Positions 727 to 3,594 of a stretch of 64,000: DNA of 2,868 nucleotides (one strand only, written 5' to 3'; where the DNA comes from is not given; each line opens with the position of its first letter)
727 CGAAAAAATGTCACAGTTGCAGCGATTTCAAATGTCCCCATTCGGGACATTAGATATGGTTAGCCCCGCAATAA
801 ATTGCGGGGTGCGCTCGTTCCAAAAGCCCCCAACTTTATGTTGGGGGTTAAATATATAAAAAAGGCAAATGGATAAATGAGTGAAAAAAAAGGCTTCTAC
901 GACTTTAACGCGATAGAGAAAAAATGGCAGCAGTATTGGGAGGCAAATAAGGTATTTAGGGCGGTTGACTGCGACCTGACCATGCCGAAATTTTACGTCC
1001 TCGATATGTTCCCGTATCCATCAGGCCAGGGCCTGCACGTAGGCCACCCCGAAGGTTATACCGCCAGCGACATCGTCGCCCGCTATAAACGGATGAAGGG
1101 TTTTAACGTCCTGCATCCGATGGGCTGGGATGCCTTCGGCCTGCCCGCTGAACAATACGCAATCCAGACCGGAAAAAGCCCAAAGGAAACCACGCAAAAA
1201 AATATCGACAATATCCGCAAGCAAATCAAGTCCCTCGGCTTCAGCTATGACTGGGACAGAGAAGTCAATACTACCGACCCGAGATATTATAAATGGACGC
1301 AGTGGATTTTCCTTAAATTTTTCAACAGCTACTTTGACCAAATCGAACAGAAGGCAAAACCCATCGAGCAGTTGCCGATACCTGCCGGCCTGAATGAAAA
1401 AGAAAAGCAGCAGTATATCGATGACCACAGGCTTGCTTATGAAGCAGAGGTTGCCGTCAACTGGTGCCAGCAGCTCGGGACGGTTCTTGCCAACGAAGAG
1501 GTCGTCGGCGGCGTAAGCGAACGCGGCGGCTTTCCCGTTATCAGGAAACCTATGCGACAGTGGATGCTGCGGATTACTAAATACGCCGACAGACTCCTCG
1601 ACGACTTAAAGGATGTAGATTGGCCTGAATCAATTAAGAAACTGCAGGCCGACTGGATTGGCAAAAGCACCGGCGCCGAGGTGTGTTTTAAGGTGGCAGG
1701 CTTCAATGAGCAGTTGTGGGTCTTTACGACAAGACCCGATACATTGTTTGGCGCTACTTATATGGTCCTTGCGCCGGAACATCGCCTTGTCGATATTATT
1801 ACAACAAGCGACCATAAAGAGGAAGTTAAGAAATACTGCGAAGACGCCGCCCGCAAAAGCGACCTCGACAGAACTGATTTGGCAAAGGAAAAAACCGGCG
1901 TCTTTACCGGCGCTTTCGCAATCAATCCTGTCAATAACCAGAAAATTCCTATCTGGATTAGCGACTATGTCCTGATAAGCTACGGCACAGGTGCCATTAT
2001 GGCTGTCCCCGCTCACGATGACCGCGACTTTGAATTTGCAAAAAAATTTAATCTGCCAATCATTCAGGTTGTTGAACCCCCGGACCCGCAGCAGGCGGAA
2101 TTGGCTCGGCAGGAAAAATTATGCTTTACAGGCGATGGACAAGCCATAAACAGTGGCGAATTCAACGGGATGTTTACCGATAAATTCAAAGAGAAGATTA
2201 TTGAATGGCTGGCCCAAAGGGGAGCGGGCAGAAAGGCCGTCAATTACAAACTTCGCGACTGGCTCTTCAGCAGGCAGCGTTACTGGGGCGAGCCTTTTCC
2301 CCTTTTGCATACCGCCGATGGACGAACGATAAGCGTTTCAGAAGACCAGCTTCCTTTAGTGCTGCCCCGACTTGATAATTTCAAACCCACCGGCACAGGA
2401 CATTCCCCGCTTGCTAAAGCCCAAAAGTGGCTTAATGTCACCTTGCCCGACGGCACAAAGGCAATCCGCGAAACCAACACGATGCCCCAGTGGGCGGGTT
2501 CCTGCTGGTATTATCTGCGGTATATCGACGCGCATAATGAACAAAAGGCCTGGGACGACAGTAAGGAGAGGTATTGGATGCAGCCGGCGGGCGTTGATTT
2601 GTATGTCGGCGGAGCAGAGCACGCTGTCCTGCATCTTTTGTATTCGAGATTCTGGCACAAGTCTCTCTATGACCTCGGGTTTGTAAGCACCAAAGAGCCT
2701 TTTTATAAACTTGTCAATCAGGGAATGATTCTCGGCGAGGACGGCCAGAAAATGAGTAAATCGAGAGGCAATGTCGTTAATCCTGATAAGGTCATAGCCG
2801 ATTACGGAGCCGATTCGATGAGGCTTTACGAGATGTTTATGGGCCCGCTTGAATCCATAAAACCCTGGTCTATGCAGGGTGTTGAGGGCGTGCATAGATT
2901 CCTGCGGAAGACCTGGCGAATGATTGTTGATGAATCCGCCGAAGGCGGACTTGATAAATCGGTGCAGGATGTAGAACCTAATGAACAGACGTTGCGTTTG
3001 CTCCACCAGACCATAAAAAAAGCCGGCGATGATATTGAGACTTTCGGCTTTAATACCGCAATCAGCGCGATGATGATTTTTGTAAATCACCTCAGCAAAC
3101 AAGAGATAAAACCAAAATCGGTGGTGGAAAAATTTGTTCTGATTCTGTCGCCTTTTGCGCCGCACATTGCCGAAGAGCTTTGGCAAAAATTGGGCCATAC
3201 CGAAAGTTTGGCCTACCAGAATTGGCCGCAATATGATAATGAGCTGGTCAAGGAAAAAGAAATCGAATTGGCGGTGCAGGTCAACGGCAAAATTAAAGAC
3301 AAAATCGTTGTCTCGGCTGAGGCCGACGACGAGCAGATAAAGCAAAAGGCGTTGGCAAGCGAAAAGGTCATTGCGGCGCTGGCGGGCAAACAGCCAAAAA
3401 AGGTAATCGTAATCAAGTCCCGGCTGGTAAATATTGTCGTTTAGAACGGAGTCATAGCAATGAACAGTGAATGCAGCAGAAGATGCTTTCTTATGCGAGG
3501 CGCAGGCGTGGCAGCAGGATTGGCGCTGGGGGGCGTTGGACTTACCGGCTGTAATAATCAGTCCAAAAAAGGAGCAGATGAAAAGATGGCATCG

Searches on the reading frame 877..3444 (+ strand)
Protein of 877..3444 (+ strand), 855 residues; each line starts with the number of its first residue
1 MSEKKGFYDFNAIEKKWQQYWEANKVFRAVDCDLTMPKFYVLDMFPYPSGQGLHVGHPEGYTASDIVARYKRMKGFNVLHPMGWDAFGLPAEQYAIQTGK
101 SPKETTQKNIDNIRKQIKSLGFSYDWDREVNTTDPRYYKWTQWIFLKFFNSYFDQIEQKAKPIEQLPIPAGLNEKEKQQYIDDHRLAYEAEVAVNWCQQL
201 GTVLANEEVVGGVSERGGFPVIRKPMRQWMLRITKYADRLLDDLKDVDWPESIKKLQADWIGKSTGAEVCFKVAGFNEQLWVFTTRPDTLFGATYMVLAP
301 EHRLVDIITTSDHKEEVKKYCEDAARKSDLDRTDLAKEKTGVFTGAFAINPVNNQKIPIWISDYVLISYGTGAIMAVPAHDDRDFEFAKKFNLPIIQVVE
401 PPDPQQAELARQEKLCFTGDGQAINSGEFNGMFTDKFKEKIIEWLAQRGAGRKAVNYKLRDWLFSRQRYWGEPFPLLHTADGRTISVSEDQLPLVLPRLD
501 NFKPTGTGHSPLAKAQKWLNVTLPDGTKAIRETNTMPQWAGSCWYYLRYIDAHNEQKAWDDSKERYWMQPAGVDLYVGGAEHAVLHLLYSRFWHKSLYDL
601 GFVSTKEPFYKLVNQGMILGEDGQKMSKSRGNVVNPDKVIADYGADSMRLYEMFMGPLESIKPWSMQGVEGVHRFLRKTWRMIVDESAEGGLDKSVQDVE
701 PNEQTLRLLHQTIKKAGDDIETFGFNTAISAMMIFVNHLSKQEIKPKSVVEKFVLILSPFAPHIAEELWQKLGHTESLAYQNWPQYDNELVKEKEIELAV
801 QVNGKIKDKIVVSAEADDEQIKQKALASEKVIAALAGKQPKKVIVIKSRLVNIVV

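Call 60: search_protein_families(library=pfam, proteins=[window:877-3444:+], max_evalue=0.0001)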
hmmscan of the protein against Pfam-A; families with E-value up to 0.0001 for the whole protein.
window:877-3444:+ (855 aa): 4 families
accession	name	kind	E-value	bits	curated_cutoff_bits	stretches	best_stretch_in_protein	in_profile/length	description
PF13603.12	tRNA-synt_1_2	-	5.7e-69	231.8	25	1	259-445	2-184/185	Leucyl-tRNA synthetase, editing domain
PF00133.28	tRNA-synt_1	-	5.4e-44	151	22.7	2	459-651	228-401/414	tRNA synthetases class I (I, L, M and V)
PF09334.17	tRNA-synt_1g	-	1.8e-24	86.7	20.1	2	44-262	6-219/391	tRNA synthetases class I (M)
PF08264.19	Anticodon_1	-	2.5e-23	83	25.1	1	706-817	5-143/148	Anticodon-binding domain of tRNA ligase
